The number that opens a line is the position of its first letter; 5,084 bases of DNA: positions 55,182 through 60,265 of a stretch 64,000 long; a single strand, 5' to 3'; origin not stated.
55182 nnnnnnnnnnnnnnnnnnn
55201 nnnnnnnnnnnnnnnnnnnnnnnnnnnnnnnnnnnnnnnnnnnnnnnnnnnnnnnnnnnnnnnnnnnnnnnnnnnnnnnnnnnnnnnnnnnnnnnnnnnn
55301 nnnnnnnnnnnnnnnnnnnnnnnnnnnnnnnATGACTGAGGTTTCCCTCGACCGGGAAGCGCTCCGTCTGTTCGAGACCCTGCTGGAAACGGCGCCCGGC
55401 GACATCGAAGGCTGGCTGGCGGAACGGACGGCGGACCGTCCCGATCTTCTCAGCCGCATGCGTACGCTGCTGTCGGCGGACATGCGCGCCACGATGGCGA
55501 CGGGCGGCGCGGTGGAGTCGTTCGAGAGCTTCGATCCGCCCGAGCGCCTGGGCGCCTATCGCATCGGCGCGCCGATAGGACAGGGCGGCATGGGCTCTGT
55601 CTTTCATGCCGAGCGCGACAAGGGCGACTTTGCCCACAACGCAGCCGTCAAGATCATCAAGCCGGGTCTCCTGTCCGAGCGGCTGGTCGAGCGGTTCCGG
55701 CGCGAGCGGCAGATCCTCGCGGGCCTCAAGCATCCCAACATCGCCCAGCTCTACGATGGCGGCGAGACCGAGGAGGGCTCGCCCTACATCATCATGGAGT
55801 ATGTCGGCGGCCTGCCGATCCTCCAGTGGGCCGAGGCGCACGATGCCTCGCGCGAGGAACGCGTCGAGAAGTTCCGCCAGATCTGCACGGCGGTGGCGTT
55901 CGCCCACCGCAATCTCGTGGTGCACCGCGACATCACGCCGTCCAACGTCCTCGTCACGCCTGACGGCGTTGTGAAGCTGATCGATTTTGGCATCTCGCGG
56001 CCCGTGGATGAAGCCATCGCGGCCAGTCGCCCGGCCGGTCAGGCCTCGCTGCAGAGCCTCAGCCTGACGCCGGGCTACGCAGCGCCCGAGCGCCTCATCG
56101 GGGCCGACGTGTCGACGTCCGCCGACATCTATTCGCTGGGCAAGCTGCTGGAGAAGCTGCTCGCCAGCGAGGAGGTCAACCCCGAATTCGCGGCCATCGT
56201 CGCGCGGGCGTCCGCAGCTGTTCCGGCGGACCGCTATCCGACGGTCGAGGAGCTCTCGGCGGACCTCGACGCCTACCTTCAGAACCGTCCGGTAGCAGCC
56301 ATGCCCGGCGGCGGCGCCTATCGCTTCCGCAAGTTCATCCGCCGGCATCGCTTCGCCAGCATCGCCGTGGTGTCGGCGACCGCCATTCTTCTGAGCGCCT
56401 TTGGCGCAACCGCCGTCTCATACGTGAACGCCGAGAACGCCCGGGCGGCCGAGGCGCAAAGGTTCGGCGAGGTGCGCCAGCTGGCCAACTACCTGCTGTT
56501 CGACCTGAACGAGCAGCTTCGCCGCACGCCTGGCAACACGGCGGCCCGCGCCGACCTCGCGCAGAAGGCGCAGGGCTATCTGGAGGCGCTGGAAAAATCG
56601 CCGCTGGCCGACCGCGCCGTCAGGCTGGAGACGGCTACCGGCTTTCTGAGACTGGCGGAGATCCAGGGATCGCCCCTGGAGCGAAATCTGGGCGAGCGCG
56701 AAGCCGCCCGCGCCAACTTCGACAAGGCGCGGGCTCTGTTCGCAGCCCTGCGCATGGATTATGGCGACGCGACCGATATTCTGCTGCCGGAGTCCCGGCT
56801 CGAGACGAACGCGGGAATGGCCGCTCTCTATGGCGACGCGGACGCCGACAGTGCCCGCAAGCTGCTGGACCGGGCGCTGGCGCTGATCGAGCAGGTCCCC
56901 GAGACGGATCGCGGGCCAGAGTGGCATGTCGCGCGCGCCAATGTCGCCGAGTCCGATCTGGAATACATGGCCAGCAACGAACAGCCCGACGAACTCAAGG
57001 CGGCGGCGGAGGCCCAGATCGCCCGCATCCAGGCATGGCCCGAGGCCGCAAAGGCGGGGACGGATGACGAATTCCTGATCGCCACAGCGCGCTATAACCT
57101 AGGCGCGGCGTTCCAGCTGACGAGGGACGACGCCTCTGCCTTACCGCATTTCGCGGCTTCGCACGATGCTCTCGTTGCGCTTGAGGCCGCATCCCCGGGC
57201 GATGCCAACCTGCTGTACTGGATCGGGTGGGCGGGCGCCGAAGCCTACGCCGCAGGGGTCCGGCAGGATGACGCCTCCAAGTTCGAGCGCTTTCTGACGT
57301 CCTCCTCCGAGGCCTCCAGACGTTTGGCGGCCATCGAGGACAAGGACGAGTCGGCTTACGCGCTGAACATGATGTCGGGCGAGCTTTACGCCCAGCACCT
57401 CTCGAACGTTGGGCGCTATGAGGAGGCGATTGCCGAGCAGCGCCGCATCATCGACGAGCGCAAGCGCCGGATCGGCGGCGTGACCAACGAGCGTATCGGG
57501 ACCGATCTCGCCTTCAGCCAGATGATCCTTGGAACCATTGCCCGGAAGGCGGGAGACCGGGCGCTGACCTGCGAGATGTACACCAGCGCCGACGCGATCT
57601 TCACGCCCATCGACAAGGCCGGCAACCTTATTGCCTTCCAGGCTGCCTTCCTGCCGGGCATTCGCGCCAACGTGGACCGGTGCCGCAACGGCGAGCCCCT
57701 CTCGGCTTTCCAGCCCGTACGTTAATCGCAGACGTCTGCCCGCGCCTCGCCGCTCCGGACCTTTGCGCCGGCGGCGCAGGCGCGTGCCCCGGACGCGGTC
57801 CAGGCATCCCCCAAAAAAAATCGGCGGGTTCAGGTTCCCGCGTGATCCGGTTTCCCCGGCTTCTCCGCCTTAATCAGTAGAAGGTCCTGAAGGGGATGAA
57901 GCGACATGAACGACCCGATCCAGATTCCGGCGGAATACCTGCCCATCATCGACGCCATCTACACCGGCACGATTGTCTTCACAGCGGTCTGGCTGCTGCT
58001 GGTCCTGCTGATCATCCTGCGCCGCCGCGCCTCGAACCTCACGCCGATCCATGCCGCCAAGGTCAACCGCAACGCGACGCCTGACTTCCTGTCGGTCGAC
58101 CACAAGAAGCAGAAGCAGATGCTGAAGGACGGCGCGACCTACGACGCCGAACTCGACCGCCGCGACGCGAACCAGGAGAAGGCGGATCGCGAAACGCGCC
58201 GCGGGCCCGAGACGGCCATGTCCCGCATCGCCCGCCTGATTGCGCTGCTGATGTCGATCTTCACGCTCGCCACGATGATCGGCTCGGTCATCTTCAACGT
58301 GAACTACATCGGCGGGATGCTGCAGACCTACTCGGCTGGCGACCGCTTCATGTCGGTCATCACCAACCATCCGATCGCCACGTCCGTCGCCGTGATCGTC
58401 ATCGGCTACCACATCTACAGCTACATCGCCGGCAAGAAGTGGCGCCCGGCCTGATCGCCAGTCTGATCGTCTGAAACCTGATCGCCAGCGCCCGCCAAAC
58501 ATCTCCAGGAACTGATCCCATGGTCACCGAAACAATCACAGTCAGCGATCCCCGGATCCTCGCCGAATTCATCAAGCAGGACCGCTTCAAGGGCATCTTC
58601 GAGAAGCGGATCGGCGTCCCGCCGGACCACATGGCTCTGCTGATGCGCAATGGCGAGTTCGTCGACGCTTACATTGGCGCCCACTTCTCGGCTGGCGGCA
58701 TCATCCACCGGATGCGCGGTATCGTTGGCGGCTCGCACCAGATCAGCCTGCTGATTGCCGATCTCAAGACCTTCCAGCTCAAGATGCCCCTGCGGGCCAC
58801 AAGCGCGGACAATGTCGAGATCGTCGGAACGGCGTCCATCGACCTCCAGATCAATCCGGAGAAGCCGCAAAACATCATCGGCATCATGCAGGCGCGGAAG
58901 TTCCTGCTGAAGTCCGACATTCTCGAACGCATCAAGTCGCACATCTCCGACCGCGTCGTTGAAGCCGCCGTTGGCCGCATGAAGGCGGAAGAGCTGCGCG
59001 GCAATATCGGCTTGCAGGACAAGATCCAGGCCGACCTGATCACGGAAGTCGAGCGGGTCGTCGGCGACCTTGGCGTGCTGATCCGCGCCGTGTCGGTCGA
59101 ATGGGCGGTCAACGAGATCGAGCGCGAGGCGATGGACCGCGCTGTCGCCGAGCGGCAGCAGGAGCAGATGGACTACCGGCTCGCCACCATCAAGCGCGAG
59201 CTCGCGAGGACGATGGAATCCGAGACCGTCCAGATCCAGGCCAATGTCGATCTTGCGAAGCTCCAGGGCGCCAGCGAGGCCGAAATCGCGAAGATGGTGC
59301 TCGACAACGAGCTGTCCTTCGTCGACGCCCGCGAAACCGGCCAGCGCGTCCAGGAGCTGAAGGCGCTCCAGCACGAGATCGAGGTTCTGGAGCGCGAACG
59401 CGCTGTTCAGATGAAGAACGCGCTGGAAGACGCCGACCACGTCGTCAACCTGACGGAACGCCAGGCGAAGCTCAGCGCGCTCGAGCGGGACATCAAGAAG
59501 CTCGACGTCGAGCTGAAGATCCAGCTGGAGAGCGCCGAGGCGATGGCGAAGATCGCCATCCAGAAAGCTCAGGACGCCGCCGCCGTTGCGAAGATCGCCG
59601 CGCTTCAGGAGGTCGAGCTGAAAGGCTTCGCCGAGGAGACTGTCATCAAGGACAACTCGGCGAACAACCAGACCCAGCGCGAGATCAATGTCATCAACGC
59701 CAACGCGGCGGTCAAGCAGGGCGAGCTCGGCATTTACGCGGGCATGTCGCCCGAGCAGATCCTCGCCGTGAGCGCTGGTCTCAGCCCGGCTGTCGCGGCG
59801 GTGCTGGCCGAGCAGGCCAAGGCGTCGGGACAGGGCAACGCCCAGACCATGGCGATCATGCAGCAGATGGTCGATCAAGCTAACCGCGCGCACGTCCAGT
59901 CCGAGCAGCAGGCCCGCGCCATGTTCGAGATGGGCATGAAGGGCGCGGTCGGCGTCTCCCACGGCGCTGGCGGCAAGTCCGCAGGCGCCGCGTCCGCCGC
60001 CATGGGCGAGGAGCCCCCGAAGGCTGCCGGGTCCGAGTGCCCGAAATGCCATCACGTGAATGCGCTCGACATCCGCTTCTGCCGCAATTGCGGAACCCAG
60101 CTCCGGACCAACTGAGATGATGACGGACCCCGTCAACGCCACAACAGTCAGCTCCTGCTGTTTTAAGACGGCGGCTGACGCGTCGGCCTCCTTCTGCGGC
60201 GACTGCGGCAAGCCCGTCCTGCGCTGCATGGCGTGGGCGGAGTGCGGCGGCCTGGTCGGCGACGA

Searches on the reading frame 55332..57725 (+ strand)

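Call 47: search_protein_families(library=padloc, proteins=[window:55332-57725:+], max_evalue=0.001)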
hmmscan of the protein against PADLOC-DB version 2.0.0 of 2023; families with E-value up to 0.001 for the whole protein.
window:55332-57725:+ (797 aa): 33 families (the best 25 are shown)
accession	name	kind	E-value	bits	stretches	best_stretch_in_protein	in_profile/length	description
PDLC04042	PD-T4-6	-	5.4e-52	175.3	1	74-280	9-209/292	-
PDLC04061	PD-T4-6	-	5.4e-51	172.6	1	74-279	16-219/510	-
PDLC04138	mad6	-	5.7e-50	168.9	1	60-273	37-246/659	mads_6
PDLC04054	PD-T4-6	-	1.2e-49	167.6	1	74-279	11-209/347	-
PDLC04053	PD-T4-6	-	9.7e-49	164.5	1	71-278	6-206/311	-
PDLC04060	PD-T4-6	-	3.8e-45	152.7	1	74-278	8-204/486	-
PDLC04047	PD-T4-6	-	1.4e-44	150.5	2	73-278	9-207/327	-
PDLC04043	PD-T4-6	-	2.9e-44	149.9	2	68-276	9-210/452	-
PDLC04057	PD-T4-6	-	6.7e-44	148.6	1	74-278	8-205/443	-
PDLC04052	PD-T4-6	-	1.1e-43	148.2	1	71-279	5-212/496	-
PDLC04040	PD-T4-6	-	1.5e-39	134.2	1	82-278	2-200/547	-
PDLC04039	PD-T4-6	-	2.5e-38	130.2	1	73-273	13-205/458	-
PDLC04041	PD-T4-6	-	1.3e-37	128.2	1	58-280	12-231/443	-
PDLC04048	PD-T4-6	-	3.3e-37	126.7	1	75-279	11-208/354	-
PDLC04050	PD-T4-6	-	1.2e-34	118.1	1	73-279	62-262/480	-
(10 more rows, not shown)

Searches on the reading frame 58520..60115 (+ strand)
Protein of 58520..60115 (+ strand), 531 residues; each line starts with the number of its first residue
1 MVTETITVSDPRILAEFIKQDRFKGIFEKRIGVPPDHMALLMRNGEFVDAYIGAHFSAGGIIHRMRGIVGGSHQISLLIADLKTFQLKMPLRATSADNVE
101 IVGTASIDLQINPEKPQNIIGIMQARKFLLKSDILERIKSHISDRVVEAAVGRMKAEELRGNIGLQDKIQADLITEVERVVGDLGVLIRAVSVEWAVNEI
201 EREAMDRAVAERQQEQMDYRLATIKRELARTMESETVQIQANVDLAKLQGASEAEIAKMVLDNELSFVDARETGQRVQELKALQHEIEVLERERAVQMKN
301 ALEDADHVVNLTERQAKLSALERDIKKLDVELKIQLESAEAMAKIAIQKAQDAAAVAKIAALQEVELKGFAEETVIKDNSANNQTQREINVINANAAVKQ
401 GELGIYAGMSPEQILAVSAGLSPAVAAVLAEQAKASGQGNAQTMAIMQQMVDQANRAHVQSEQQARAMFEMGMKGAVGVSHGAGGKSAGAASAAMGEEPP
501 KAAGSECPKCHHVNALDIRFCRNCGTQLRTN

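Call 4: search_protein_families(library=pfam, proteins=[window:58520-60115:+], max_evalue=1)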
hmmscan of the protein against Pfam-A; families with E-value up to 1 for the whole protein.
window:58520-60115:+ (531 aa): 6 families
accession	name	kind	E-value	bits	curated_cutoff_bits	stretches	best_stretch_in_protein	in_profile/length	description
PF13240.11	Zn_Ribbon_1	-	4.7e-05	23.5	25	1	507-528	2-23/23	zinc-ribbon domain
PF24463.1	DUF7577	-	0.00016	21.6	28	1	506-529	4-27/27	Domain of unknown function (DUF7577)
PF12773.13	DZR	-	0.00039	20.9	27.3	1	507-529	1-23/45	Double zinc ribbon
PF13248.11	Zn_ribbon_3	-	0.011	15.6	27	1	506-527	4-25/26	zinc-ribbon domain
PF24460.1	DUF7575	-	0.016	15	28.5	1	503-528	2-27/28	Domain of unknown function (DUF7575)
PF17032.10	Zn_ribbon_15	-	0.16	13.2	28.9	1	504-525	52-73/73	zinc-ribbon family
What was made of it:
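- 58520..60115 (+): 531-aa protein: SPFH-like N-terminal region by eye (my reading, no Pfam support), a coiled-coil part, and a C-terminal Zn-ribbon. Only sub-threshold Zn-ribbon hits (call 4).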

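Call 25: search_protein_families(library=ncbifam, proteins=[window:58520-60115:+], max_evalue=0.01)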
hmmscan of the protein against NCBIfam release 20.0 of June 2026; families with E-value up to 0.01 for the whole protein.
window:58520-60115:+ (531 aa): 1 family
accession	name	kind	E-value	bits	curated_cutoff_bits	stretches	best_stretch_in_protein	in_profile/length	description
NF045510.1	4Cys_prefix_kin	domain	0.005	17.1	24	0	508-528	5-26/26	4-Cys prefix domain-containing protein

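Call 47: search_protein_families(library=padloc, proteins=[window:58520-60115:+], max_evalue=0.001)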
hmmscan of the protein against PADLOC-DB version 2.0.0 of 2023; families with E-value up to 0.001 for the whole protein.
window:58520-60115:+ (531 aa): 0 families
